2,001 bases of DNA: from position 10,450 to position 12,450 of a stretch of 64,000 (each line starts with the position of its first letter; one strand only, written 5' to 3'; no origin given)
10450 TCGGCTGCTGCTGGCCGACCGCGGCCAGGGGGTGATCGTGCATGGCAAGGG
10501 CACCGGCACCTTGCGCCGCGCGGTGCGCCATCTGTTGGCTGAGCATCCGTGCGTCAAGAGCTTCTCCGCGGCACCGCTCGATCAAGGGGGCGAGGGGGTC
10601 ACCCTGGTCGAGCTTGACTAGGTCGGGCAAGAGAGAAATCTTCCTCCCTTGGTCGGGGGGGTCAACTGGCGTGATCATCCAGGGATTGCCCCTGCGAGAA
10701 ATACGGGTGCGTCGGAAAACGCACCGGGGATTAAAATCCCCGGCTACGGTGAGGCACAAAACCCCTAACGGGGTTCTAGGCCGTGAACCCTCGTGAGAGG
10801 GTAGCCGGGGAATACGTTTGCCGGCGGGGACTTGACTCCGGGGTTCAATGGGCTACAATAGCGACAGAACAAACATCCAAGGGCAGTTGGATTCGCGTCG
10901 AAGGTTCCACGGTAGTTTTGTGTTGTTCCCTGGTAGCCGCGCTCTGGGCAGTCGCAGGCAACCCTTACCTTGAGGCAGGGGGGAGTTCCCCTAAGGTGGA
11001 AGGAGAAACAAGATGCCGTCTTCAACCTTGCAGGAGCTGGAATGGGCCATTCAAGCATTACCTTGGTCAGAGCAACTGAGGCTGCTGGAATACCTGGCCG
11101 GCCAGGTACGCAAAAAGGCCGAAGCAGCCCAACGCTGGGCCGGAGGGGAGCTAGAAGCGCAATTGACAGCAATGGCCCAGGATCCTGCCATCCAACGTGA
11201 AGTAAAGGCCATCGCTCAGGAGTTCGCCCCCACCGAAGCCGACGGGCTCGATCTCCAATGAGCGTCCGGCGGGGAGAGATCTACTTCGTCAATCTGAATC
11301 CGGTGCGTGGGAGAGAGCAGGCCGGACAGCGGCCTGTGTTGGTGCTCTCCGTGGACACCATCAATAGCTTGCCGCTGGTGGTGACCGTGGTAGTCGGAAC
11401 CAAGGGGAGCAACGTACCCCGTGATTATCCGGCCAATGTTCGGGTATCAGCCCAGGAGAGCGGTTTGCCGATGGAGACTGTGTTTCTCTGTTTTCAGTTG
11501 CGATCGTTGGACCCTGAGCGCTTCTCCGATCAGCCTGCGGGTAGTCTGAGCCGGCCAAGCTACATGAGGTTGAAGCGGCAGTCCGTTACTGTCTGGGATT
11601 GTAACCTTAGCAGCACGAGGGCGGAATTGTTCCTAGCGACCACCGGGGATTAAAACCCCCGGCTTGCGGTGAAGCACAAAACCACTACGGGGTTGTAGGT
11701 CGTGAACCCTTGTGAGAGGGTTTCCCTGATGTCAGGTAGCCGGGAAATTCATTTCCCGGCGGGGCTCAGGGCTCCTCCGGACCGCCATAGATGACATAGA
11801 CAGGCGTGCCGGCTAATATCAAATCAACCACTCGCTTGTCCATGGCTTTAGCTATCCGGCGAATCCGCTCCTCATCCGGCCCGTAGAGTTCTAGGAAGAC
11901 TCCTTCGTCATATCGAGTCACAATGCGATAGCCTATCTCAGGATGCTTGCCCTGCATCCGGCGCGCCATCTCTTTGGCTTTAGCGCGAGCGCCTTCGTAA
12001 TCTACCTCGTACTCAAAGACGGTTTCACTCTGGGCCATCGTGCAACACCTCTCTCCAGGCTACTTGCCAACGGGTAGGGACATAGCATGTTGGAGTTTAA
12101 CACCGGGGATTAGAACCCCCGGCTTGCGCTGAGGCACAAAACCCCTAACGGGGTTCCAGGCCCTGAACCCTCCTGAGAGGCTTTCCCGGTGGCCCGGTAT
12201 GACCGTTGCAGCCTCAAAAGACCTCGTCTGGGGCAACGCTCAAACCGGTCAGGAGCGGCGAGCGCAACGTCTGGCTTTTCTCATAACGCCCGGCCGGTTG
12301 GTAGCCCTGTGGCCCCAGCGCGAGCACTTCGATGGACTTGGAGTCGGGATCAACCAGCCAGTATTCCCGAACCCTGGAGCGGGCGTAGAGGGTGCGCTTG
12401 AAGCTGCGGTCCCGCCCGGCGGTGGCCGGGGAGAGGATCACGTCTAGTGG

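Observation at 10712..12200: Three copies of a ~100-nt multi-hairpin repeat punctuating a toxin-antitoxin/Uma2 islet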

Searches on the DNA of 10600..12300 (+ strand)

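Call 12: search_rna_families(source=window, start=10600, end=12300, threshold=evalue, max_evalue=10, show_alignments=3)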
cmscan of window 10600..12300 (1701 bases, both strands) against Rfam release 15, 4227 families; matches with E-value up to 10: 0.
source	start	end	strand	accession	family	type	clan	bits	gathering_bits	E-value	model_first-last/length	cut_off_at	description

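Call 24: build_rna_model(alignment_id=A3)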
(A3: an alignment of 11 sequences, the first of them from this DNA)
Model R1 built from alignment A3 (11 sequences, 123 columns); structure: RNAalifold consensus.
model positions 121; base pairs 34; branch points 3; effective number of sequences 0.85; information 0.589 bits per position. Calibrated on 0.2 Mb of random sequence (short: E-values are rough).
structure used (alignment columns):
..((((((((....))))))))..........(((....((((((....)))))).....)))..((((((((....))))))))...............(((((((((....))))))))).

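Call 25: search_with_rna_model(model_id=R1, sources=[window, L073, L074, L075, L079, L085, L087, L089, L091, L097, L098, L101, L103, L106, L110], max_evalue=1)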
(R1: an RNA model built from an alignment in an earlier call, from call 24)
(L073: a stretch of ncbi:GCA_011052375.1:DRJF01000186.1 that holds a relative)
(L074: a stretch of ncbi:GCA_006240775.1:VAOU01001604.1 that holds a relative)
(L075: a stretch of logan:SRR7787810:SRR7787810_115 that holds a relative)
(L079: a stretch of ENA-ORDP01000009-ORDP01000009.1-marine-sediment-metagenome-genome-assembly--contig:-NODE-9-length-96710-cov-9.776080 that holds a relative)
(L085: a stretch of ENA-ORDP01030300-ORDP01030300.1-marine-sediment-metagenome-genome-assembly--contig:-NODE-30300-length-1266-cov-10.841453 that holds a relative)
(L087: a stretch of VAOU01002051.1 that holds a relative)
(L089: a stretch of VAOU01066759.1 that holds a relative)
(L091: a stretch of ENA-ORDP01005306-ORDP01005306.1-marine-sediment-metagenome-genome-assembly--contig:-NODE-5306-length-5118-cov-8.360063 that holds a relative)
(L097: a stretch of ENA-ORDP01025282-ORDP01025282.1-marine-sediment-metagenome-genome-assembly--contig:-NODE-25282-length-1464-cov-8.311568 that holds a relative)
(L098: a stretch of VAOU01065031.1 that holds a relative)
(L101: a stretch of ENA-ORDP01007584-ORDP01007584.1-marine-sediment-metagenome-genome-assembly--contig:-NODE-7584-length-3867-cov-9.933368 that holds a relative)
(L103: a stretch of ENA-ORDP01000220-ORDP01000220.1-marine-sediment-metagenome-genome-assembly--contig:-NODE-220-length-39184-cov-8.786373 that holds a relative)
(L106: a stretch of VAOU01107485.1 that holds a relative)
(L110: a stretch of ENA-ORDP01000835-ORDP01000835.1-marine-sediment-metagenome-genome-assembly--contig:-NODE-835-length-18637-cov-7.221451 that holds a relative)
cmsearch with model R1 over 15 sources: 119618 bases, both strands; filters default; matches with E-value up to 1: 83.
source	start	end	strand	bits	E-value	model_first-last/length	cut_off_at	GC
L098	849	969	-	152.8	2.1e-37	1-121/121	no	0.6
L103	1927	2047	-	149.3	1.7e-36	1-121/121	no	0.59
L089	1018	1138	+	148.2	3.1e-36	1-121/121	no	0.6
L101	622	742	-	147.4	5.2e-36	1-121/121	no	0.6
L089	17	137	+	146.9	6.6e-36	1-121/121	no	0.59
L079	10623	10743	-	146.8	7.2e-36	1-121/121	no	0.6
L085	1074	1193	-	145.6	1.4e-35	1-121/121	no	0.57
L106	776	897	+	145.6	1.5e-35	1-121/121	no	0.6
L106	71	191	+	144.7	2.5e-35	1-121/121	no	0.6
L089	2592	2712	+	142.5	8.9e-35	1-121/121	no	0.57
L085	1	121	-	142.5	9.2e-35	1-121/121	no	0.6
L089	1887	2007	+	137.4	1.8e-33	1-121/121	no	0.59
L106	918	1037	+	137.3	2e-33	1-121/121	no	0.58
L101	3673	3793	-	135.6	5.2e-33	1-121/121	no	0.57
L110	1635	1752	+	133.9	1.4e-32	1-121/121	no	0.58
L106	211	330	+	133.2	2.1e-32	1-121/121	no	0.57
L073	1251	1371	-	124.5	3.7e-30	1-121/121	no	0.56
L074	1446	1566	-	124.5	3.7e-30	1-121/121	no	0.56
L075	1238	1358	-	124.5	3.7e-30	1-121/121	no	0.56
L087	1190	1289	+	115.8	6.2e-28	1-100/121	3'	0.6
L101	1376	1507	-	112.7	3.9e-27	1-121/121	no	0.58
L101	3535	3653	-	111.2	9.2e-27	1-121/121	no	0.59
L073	2187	2291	-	105.7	2.4e-25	1-121/121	no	0.6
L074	2382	2486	-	105.7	2.4e-25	1-121/121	no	0.6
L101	2120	2227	-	102.9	1.2e-24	1-121/121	no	0.6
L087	98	210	+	101.9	2.2e-24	1-121/121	no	0.6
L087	232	349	+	98.4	1.7e-23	1-121/121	no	0.55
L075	2173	2272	-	90.6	1.7e-21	6-121/121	5'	0.59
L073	795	911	-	83.9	8.5e-20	1-121/121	no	0.62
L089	17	137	-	83.4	1.2e-19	1-121/121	no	0.59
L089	2592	2712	-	82.9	1.6e-19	1-121/121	no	0.57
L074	990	1106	-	79.8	9.5e-19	1-121/121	no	0.63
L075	782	898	-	79.8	9.5e-19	1-121/121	no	0.63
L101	622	742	+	79.3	1.3e-18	1-121/121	no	0.6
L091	4909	5006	+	78.9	1.6e-18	1-121/121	no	0.6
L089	1018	1138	-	78.9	1.7e-18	1-121/121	no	0.6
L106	71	191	-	78.6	1.9e-18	1-121/121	no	0.6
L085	1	121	+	77.7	3.3e-18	1-121/121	no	0.6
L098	849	969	+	76.6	6.2e-18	1-121/121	no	0.6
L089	1886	2007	-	75.1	1.6e-17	1-121/121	no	0.59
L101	3673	3793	+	74.6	2e-17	1-121/121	no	0.57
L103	1927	2047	+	74.6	2e-17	1-121/121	no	0.59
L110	1635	1752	-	73.6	3.7e-17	1-121/121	no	0.58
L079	10623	10743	+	72.2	8.4e-17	1-121/121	no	0.6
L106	776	897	-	72.2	8.6e-17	1-121/121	no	0.6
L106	918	1037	-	71.4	1.4e-16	1-121/121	no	0.58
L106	211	330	-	70.9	1.8e-16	1-121/121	no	0.57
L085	1074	1193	+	68.4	7.8e-16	1-121/121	no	0.57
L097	1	54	-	65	5.9e-15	1-54/121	3'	0.57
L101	3535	3653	+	59.3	1.7e-13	1-121/121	no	0.59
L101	3813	3867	-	56.6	8.3e-13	67-121/121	5'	0.58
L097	1411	1464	-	55.8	1.4e-12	68-121/121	5'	0.57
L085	1213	1266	-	54.8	2.4e-12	68-121/121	5'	0.57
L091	4446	4555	+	54.4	3e-12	1-121/121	no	0.54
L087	1190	1289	-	50.9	2.3e-11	22-121/121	5'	0.6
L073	2187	2291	+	50.6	2.8e-11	1-121/121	no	0.6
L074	2382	2486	+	50.6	2.8e-11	1-121/121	no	0.6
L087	232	350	-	50.2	3.6e-11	1-121/121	no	0.55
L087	119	210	-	50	4.1e-11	1-121/121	no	0.6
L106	1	51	+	49.2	6.4e-11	71-121/121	5'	0.57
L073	1251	1371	+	48.8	8e-11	1-121/121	no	0.56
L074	1446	1566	+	48.8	8e-11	1-121/121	no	0.56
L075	1238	1358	+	48.8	8e-11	1-121/121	no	0.56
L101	1376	1507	+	46.9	2.4e-10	1-121/121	no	0.58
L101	2130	2227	+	38.7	3e-08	1-121/121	no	0.59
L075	2173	2272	+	38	4.7e-08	1-116/121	3'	0.59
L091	4446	4564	-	36.6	1.1e-07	1-121/121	no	0.55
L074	994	1106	+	34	5.1e-07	1-121/121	no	0.65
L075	786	898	+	34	5.1e-07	1-121/121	no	0.65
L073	813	911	+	32.2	1.4e-06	1-121/121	no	0.64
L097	1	54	+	31.8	1.8e-06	66-121/121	5'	0.57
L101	3813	3867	+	31.7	1.9e-06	1-53/121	3'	0.58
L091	4909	5012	-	30.7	3.4e-06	1-121/121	no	0.61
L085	1213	1266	+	29.9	5.4e-06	1-52/121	3'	0.57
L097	1411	1464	+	27.7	2e-05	1-52/121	3'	0.57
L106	1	51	-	24.8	0.00011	1-49/121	3'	0.57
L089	2734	2753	+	18.3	0.005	3-22/121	no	0.6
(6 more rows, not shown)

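Call 37: search_with_rna_model(model_id=R1, sources=[L111, L113, L114, L115, L116, L117, L118, L119, L049, L010, L053], max_evalue=1, show_alignments=3)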
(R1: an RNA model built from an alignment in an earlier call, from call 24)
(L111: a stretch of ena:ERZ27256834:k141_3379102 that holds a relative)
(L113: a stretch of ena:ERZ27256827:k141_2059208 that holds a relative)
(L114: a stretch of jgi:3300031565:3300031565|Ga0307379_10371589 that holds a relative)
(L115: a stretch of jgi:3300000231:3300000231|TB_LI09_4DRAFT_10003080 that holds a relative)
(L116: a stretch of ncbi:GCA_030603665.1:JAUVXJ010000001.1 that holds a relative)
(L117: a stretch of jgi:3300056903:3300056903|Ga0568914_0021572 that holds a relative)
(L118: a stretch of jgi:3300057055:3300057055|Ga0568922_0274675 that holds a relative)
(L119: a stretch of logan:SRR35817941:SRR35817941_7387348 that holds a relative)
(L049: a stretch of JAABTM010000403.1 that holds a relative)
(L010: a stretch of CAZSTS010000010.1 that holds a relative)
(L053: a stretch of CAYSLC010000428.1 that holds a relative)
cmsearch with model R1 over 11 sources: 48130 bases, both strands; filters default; matches with E-value up to 1: 38.
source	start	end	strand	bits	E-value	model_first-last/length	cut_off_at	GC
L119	574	760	+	50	1.6e-11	1-121/121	no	0.59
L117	764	950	+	47.7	6.1e-11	1-121/121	no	0.58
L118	661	847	+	47.7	6.1e-11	1-121/121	no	0.58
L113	1100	1286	-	33.4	2.8e-07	1-121/121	no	0.59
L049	3158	3231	-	32.4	5.1e-07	1-121/121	no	0.58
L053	1357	1467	-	29.5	2.9e-06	1-121/121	no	0.59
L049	3158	3219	+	26.9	1.3e-05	1-121/121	no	0.63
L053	1444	1506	+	26.9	1.3e-05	1-121/121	no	0.63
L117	1139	1240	+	24.8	4.4e-05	1-121/121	no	0.62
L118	1036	1137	+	24.8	4.4e-05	1-121/121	no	0.62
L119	949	1050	+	24.8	4.4e-05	1-121/121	no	0.62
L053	1325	1380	+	24.6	4.9e-05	1-121/121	no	0.55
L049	3685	3787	+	22.4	0.00019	1-121/121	no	0.6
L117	1099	1162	-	21.7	0.00028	1-121/121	no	0.53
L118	996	1059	-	21.7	0.00028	1-121/121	no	0.53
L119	909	972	-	21.7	0.00028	1-121/121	no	0.53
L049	3005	3113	+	21.5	0.0003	1-121/121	no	0.66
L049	2912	2992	-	21.3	0.00034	1-121/121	no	0.57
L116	6272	6380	-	21.3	0.00035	1-121/121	no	0.55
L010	1045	1145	+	20.9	0.00045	1-121/121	no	0.35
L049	2912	2972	+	20.3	0.00063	1-121/121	no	0.64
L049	3005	3113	-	18.9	0.0014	1-121/121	no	0.66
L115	3809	3916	-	18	0.0024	1-121/121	no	0.63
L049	3685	3787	-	17.6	0.0031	1-121/121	no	0.6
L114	1030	1090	+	16.7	0.0051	1-121/121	no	0.67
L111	2713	2773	+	16.7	0.0051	1-121/121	no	0.67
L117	976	1061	+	15.2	0.013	1-121/121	no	0.62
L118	873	958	+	15.2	0.013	1-121/121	no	0.62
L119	786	871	+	15.2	0.013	1-121/121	no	0.62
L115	3809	3924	+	13.9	0.026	1-121/121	no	0.61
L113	1100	1160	+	12.7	0.056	1-121/121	no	0.67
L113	347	407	+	12.2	0.074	1-121/121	no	0.67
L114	277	337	+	12.2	0.074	1-121/121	no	0.67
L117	259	373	+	11.1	0.14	1-121/121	no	0.61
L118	156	270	+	11.1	0.14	1-121/121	no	0.61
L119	69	183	+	11.1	0.14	1-121/121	no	0.61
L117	49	108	+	10.5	0.2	1-121/121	no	0.67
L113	134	194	+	10.1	0.26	1-121/121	no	0.66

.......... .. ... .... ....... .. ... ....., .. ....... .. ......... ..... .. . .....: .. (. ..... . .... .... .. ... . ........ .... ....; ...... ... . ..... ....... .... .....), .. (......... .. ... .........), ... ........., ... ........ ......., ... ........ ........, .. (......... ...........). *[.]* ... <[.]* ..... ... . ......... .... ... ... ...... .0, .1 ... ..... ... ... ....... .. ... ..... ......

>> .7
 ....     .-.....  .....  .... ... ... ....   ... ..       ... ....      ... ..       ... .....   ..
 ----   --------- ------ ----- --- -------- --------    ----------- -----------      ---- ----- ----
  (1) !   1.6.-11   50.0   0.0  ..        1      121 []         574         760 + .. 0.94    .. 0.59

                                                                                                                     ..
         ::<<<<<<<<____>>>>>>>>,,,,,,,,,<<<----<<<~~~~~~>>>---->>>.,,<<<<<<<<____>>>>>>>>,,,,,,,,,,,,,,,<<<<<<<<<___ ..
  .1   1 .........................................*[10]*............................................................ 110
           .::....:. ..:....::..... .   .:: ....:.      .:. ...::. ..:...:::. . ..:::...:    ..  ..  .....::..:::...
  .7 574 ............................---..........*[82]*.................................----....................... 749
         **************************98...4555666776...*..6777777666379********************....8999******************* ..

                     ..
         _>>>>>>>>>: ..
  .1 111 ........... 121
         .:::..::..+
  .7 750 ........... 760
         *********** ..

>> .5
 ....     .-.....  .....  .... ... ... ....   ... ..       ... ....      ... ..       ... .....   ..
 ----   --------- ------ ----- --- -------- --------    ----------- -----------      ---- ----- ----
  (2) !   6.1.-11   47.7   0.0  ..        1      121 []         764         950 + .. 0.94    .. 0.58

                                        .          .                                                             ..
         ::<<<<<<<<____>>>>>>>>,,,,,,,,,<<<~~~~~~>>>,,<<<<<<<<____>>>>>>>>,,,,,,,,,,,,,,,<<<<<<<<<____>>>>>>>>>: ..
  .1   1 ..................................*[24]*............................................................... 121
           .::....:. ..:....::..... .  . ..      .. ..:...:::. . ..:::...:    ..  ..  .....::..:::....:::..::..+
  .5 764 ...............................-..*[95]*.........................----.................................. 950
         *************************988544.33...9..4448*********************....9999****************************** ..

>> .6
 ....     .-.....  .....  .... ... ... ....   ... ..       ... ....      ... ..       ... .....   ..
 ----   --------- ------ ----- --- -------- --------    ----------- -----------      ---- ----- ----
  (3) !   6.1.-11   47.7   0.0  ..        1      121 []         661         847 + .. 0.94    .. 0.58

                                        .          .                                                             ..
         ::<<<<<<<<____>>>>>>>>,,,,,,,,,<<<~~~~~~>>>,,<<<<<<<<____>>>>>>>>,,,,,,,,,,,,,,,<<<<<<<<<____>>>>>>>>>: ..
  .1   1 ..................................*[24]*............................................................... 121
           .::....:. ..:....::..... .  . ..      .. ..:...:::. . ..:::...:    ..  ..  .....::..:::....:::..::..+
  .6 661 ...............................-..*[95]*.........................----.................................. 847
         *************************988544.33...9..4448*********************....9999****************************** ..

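Call 43: search_with_rna_model(model_id=R1, source=window, max_evalue=1e-13, make_alignment=true, show_alignments=3)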
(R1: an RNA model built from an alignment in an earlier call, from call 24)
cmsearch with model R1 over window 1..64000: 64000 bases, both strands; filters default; matches with E-value up to 1e-13: 3.
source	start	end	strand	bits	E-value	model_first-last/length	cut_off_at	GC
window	11641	11761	+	124.5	2e-30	1-121/121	no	0.56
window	10722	10826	+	107.8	3.6e-26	1-121/121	no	0.61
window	12101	12217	+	79.8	5.1e-19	1-121/121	no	0.63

Alignment A5: 3 matches aligned to the model, 133 columns, each read 5' to 3' on its own strand. Consensus structure (alignment columns), stored with it:
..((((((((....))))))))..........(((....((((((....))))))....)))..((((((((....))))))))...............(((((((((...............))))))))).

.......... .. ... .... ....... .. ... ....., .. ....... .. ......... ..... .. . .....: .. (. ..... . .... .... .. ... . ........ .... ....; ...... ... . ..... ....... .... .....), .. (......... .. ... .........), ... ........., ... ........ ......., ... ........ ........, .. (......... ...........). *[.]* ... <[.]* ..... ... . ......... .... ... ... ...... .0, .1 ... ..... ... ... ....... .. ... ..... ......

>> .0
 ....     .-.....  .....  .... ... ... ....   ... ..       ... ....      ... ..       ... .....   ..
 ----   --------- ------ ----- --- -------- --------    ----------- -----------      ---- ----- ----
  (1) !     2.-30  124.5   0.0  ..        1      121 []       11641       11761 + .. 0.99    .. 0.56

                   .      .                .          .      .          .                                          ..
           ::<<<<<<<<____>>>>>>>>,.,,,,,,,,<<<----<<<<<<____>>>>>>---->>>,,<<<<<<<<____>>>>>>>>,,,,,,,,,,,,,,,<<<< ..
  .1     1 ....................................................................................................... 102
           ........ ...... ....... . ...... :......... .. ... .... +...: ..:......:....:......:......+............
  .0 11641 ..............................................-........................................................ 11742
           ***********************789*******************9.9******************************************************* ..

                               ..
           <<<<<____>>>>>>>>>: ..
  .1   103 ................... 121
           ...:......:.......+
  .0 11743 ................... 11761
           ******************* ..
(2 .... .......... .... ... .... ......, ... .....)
